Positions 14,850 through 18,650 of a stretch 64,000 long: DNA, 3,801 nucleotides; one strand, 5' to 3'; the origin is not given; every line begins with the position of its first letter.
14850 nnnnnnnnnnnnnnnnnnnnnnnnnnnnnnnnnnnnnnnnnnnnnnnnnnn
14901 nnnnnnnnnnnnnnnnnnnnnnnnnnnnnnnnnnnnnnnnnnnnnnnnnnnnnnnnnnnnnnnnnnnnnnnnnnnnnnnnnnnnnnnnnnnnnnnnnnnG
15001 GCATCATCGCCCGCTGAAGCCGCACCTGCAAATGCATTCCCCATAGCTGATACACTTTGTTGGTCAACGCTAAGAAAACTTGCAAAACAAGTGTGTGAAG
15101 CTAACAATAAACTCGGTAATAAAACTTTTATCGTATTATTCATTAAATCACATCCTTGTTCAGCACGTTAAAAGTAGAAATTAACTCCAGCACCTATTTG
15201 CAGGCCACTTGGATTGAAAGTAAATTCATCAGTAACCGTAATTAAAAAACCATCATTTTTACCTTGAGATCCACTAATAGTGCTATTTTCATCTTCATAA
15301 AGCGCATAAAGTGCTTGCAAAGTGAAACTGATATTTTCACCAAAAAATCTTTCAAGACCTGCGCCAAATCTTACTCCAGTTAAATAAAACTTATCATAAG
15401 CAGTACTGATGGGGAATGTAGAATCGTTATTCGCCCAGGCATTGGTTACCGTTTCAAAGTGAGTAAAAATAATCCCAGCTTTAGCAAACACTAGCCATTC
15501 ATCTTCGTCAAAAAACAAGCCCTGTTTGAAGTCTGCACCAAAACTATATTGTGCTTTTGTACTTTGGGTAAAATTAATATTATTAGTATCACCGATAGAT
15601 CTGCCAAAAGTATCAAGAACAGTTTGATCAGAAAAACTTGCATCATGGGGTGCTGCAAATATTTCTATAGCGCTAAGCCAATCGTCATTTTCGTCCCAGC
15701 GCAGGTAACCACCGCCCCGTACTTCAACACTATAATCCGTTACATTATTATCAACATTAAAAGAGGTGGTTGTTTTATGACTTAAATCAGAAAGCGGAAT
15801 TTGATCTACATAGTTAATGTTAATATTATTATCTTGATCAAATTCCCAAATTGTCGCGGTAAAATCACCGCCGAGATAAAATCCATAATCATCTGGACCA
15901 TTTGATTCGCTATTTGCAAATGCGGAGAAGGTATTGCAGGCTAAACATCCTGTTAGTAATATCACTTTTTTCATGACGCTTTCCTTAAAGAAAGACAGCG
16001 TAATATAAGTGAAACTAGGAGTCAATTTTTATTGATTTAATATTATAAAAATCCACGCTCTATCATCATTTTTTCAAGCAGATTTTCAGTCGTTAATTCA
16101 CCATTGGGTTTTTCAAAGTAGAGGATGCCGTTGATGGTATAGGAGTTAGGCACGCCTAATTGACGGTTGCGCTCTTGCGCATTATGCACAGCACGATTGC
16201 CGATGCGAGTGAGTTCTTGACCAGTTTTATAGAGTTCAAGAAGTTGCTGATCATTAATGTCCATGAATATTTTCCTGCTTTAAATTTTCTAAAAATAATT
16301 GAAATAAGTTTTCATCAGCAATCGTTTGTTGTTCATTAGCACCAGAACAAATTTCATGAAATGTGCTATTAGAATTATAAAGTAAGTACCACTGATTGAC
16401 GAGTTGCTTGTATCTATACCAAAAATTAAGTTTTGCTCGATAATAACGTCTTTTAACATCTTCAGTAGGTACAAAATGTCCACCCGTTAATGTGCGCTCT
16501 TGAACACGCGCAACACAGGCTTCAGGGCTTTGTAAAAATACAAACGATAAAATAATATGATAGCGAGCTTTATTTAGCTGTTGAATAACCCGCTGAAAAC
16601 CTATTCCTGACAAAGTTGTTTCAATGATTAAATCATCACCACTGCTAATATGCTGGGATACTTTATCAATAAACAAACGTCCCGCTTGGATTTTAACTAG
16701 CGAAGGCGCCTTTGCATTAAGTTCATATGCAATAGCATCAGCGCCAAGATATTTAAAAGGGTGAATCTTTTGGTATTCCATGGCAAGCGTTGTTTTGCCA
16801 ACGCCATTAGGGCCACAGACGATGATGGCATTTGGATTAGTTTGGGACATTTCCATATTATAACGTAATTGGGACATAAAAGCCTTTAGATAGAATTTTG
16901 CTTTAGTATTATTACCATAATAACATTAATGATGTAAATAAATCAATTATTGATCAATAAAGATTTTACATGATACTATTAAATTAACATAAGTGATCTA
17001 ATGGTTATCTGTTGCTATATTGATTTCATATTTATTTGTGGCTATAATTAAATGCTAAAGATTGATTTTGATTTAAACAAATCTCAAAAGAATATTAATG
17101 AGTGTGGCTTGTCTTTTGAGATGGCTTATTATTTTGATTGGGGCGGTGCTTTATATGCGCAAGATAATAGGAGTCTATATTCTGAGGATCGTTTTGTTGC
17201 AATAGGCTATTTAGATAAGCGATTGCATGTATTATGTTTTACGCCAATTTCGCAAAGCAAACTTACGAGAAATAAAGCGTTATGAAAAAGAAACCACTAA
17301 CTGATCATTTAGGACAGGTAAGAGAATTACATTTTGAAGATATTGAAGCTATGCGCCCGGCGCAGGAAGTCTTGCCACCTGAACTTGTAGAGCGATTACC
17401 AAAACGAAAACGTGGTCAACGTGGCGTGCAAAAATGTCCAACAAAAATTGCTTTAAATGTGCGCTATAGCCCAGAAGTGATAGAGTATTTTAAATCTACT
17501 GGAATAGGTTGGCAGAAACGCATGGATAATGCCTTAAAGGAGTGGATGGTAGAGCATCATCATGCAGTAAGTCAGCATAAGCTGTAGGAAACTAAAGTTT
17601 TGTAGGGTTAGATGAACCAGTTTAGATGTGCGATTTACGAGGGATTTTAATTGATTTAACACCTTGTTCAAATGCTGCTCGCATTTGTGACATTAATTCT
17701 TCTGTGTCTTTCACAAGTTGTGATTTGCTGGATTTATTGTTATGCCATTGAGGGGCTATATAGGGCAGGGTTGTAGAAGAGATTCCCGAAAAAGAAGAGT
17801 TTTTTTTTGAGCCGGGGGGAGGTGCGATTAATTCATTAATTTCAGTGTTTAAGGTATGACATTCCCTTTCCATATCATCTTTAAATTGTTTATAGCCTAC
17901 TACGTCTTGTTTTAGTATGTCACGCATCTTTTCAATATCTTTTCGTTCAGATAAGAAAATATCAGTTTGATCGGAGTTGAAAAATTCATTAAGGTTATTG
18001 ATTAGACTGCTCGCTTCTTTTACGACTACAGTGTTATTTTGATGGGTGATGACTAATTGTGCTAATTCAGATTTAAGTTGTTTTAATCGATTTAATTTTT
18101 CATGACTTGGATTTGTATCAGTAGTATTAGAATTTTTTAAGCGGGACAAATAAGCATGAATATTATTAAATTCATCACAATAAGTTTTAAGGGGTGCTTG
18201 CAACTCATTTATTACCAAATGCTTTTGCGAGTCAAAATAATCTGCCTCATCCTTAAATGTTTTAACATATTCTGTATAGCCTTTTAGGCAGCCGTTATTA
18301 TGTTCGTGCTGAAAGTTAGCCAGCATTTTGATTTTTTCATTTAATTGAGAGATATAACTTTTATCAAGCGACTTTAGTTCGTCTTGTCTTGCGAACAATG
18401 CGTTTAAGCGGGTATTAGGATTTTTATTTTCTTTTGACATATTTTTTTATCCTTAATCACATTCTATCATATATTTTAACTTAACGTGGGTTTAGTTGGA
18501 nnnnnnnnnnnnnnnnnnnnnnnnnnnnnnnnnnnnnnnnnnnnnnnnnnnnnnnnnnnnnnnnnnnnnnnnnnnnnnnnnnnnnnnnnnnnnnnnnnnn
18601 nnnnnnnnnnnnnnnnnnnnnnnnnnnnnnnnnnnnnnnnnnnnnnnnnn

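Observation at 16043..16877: Zeta-toxin-like kinase with reversed gene order and an 11-nt overlapping downstream partner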

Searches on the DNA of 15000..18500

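Call 111: search_rna_families(source=window, start=15000, end=18500, threshold=evalue, max_evalue=1)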
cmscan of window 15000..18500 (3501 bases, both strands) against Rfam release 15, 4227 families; matches with E-value up to 1: 0.
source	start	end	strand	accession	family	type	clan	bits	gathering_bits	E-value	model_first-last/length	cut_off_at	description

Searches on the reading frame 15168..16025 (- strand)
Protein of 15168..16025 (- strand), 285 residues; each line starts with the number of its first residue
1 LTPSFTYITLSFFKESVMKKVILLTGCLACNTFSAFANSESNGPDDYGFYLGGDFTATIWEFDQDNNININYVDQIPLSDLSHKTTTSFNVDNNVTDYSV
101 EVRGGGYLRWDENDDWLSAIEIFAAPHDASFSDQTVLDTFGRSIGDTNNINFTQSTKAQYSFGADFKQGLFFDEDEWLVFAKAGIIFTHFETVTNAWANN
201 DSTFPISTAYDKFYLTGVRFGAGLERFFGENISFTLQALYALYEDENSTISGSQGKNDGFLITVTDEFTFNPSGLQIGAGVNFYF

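Call 3: search_protein_families(library=pfam, proteins=[window:15168-16025:-], max_evalue=1)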
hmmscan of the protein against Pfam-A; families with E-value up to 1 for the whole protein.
window:15168-16025:- (285 aa): 1 family
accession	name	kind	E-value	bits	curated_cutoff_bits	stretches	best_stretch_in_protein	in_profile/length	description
PF13505.12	OMP_b-brl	-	0.00078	20.1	28.7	1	33-283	11-175/175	Outer membrane protein beta-barrel domain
